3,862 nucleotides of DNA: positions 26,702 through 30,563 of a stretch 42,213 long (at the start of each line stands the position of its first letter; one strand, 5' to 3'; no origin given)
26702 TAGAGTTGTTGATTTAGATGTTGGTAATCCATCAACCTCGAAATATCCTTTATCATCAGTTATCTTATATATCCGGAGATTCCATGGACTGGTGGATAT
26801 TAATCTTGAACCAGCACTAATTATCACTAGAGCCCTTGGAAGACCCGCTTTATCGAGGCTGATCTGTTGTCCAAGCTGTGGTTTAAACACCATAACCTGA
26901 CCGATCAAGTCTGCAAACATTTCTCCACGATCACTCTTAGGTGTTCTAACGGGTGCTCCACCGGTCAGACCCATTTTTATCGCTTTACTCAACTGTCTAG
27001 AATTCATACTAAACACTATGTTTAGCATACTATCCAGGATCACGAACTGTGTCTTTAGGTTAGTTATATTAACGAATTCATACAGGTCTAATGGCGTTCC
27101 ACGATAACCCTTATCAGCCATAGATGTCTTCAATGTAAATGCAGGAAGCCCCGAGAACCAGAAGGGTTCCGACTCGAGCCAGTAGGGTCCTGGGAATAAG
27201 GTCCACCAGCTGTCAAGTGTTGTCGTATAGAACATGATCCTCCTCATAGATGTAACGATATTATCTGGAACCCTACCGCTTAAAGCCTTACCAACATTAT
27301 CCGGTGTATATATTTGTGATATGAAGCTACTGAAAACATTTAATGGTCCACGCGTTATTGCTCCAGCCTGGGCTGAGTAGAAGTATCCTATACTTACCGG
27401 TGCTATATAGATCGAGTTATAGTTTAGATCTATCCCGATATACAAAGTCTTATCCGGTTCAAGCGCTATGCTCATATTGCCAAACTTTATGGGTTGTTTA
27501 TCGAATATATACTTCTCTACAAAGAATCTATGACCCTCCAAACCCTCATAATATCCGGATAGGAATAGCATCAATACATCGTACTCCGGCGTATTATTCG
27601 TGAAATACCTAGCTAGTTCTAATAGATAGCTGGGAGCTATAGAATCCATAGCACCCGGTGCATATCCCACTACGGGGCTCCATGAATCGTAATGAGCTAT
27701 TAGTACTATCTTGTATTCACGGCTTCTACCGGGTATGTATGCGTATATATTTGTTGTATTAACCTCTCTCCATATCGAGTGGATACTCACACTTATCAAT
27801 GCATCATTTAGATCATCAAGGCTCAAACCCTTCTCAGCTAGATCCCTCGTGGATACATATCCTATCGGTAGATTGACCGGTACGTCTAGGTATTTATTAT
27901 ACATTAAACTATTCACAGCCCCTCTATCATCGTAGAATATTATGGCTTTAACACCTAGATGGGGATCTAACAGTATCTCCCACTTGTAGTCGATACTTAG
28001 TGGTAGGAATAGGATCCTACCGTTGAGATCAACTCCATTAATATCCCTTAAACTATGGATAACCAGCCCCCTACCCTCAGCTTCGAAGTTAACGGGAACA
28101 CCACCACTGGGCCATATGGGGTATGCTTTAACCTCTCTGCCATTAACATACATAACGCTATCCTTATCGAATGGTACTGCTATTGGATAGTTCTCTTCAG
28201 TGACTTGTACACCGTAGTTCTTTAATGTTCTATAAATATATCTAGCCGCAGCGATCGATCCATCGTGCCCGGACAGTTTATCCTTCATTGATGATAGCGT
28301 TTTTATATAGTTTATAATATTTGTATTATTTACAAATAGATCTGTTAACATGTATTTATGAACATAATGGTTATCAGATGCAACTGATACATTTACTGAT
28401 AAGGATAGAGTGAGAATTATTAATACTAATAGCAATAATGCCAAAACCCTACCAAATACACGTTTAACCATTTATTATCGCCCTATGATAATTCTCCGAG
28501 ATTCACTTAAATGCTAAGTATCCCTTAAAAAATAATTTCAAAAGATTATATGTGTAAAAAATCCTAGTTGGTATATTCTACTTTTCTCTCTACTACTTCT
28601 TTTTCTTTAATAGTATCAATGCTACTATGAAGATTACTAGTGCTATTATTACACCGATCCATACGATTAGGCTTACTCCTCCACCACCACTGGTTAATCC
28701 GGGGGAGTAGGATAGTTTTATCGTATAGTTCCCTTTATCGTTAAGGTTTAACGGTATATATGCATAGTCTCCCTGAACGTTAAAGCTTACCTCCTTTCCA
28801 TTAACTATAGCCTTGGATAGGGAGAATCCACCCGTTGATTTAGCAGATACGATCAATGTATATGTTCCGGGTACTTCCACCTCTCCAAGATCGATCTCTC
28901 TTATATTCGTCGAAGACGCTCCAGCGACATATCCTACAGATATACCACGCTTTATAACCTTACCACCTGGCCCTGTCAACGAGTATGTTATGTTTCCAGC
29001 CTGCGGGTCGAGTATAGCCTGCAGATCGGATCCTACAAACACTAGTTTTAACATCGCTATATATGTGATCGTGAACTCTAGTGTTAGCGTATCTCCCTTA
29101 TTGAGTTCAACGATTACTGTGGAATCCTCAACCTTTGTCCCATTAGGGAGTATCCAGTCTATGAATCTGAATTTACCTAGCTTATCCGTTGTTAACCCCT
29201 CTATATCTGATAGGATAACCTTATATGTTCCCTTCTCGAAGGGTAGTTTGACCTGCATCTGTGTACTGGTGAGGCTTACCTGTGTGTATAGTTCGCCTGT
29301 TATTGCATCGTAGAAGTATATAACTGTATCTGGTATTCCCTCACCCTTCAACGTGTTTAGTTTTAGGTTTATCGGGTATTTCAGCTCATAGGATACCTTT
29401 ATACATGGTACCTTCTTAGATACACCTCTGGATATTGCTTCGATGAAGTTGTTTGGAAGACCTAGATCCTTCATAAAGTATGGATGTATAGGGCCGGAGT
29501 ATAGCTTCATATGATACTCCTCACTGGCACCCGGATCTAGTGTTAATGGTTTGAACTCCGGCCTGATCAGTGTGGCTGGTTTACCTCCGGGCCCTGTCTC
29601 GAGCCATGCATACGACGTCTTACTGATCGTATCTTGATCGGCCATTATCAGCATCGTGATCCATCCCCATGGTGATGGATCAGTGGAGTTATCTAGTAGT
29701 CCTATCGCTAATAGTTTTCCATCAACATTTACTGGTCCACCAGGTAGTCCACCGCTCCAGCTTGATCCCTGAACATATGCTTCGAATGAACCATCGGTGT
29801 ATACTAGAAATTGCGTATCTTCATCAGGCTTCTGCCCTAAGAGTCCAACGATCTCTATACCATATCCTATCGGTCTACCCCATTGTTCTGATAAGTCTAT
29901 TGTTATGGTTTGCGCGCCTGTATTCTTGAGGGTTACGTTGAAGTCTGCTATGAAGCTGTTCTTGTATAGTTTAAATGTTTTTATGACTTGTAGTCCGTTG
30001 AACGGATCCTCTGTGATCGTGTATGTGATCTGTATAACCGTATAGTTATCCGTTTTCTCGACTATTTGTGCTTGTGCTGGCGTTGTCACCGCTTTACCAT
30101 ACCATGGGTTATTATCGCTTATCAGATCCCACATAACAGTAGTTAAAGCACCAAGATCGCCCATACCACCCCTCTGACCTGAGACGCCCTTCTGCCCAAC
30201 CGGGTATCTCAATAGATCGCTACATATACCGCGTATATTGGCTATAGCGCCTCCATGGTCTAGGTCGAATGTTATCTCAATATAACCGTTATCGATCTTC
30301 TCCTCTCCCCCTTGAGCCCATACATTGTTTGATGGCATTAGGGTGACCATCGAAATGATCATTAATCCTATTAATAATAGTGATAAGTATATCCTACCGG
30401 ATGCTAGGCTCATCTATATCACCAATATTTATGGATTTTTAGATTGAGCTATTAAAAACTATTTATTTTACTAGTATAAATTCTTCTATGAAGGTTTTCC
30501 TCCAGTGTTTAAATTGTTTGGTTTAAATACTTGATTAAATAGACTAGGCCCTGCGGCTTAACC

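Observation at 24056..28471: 1471-aa fusion of an apparently non-catalytic M28/PA peptidase-like ectodomain with a MacB/FtsX-type permease, with no partner ATPase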

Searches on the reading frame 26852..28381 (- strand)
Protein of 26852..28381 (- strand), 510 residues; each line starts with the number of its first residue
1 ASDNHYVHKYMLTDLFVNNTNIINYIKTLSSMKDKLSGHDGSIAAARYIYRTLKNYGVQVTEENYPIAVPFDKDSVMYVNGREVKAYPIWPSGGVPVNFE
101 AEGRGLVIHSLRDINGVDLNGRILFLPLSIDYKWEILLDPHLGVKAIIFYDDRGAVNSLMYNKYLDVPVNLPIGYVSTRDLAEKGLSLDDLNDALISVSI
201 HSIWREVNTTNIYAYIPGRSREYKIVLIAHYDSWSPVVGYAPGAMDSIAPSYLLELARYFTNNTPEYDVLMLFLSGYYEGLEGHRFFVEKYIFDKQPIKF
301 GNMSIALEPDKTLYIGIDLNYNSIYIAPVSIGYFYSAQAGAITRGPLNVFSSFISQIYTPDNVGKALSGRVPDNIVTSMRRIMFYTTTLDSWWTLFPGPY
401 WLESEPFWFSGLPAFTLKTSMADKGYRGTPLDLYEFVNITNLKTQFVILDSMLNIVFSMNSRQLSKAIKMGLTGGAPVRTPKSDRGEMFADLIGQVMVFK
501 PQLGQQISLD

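Call 40: search_solved_structures(query=A2, max_evalue=0.01, show_alignments=3)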
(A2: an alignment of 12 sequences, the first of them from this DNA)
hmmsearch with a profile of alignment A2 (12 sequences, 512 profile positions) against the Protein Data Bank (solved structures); distinct sequences matched with E-value up to 0.01: 45.
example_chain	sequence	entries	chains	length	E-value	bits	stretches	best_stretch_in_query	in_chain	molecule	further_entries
2ek8_A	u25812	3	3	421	8.8e-23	84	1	21-294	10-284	Aminopeptidase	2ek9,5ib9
6hc6_A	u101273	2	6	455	4.2e-21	78.5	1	24-297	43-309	Aminopeptidase YwaD | Aminopeptidase Y (Arg Lys Leu preference)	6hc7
6d03_A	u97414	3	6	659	2.9e-12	49.3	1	194-316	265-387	Transferrin receptor protein 1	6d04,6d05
1cx8_A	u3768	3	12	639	3e-12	49.2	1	194-316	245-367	TRANSFERRIN RECEPTOR PROTEIN | Transferrin receptor protein 1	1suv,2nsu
6wrv_A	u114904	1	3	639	3.1e-12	49.2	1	194-316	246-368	Transferrin receptor protein 1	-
1de4_C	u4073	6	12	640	3.1e-12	49.2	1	194-316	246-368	TRANSFERRIN RECEPTOR | Transferrin receptor protein 1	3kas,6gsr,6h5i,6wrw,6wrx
6okd_A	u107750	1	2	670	3.1e-12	49.2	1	194-316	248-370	Transferrin receptor protein 1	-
3s9l_A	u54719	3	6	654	3.3e-12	49.1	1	194-316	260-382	Transferrin receptor protein 1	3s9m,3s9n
11rn_A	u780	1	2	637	1e-11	47.5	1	194-316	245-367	Transferrin receptor protein 1, serum form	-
11qc_A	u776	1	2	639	1e-11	47.4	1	194-316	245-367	Transferrin receptor protein 1, serum form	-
9gh7_A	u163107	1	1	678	1.1e-11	47.3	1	194-316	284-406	Transferrin receptor protein 1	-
7zqs_B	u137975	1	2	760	1.5e-11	46.9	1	194-316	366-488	Transferrin receptor protein 1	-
3iib_A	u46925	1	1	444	1.6e-11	46.8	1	37-296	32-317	Peptidase M28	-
2anp_A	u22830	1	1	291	1.9e-08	36.7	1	213-297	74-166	leucyl aminopeptidase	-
5of0_A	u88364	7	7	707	6e-08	35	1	198-319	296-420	Glutamate carboxypeptidase 2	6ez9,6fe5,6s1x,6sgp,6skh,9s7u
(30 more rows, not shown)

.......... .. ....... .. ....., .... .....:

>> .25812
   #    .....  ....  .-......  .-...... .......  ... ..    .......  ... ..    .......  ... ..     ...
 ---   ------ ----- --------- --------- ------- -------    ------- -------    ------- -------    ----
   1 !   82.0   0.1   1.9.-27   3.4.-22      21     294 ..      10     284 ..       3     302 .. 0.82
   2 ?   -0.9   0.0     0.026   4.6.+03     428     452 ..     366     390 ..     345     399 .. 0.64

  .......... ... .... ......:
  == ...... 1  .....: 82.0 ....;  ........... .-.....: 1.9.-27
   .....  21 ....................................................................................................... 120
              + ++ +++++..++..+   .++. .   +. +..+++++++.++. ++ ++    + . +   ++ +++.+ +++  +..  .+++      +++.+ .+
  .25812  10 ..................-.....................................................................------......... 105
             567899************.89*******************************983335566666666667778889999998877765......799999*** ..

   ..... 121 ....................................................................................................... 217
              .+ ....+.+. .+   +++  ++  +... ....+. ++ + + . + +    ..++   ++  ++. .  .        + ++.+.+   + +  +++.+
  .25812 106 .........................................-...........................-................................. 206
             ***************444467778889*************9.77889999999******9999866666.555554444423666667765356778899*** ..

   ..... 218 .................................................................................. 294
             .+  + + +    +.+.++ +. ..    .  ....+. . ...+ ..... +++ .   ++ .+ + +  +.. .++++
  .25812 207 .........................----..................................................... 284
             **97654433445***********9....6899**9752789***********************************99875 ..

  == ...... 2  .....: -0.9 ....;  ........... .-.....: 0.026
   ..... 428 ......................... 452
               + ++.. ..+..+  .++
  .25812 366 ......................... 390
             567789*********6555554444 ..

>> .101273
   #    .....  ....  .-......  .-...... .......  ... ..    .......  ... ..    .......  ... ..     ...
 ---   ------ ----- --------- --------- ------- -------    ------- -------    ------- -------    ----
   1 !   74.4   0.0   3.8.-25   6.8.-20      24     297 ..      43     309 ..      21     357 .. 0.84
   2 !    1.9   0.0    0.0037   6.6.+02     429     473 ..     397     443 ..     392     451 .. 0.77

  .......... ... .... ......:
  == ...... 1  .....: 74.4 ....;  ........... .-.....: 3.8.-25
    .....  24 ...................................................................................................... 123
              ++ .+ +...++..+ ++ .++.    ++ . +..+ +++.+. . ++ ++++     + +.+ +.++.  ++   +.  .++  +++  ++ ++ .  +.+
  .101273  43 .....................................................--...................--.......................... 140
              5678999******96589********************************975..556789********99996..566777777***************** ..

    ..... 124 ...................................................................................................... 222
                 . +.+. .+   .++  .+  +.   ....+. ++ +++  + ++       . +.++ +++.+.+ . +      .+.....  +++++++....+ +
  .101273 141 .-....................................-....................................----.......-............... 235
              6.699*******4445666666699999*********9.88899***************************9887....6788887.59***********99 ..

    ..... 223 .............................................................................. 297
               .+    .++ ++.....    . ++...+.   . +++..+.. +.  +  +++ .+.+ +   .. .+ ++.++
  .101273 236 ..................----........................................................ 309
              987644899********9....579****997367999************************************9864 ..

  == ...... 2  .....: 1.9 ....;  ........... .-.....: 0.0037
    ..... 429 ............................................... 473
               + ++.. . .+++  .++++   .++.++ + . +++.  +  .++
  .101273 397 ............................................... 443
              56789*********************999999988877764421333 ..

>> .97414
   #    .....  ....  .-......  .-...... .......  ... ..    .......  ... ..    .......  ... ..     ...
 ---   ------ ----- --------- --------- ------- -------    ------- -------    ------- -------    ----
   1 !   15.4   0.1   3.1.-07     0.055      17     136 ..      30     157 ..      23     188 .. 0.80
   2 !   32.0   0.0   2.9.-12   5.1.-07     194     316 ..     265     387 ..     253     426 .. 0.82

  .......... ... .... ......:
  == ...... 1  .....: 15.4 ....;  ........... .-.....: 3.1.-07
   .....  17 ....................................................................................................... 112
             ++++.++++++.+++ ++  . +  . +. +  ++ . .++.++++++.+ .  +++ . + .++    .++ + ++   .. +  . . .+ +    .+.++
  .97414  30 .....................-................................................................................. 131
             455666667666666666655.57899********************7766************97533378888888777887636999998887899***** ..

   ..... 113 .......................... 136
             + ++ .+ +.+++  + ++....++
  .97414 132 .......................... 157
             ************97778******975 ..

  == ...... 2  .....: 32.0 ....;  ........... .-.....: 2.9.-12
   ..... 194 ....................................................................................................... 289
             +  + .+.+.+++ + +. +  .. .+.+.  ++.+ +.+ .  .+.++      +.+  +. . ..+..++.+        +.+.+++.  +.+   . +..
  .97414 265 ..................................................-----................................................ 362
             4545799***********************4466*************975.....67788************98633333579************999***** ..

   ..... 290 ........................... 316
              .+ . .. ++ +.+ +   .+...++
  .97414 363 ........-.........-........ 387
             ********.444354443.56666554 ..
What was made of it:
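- On Peptidase family M28 (active metallo-aminopeptidases): The C-terminal HTPxD motif region also aligns weakly (call 40).
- Closest known: Non-catalytic M28 relatives: transferrin receptor, nicalin. Same: These are the next-best PDB hits after the bacterial PA-M28 aminopeptidases (call 40).
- Checked: A family profile of the N-terminal region hits the PA-containing M28 aminopeptidases 2ek8 (8.8e-23) and 6hc6 (4.2e-21) (call 40).
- The last His is Gly (call 40).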

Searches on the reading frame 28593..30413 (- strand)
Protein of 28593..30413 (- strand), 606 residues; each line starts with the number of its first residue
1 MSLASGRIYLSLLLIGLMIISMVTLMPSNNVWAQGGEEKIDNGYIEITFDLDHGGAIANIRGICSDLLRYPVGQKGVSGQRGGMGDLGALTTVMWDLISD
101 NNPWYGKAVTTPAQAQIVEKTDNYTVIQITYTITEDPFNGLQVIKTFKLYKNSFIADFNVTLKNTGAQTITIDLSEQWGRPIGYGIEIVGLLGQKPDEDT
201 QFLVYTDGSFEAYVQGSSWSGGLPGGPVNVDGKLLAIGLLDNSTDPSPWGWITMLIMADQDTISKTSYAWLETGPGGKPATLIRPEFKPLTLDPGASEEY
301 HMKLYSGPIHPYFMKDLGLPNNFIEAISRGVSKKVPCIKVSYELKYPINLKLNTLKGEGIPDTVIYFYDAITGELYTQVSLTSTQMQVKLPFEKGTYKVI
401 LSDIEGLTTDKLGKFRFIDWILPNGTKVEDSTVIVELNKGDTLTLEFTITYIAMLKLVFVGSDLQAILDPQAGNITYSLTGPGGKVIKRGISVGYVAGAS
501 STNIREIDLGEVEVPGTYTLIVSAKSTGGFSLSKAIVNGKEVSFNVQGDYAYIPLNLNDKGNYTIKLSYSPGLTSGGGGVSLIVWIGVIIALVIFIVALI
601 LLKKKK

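Call 6: search_protein_families(library=pfam, proteins=[window:28593-30413:-], max_evalue=0.01)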
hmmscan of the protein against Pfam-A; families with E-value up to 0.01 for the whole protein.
window:28593-30413:- (606 aa): 1 family
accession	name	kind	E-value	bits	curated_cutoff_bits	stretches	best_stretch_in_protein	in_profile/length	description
PF14849.12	YidC_periplas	-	0.00016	22.1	24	0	125-178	86-137/283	YidC periplasmic domain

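Call 8: search_protein_families(library=ncbifam, proteins=[window:28593-30413:-], max_evalue=0.01)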
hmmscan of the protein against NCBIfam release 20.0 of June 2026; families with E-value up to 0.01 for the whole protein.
window:28593-30413:- (606 aa): 1 family
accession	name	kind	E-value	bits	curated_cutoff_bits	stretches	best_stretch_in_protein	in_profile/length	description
TIGR03593.1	yidC_nterm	equivalog_domain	1.2e-05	25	58.25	1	119-181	155-214/363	membrane protein insertase YidC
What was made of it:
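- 28593..30413 (-): 606-aa surface protein (N-terminal signal, C-terminal TM anchor), found only in Desulfurococcales. Weak YidC_periplas hit below cut-off (calls 6, 8).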
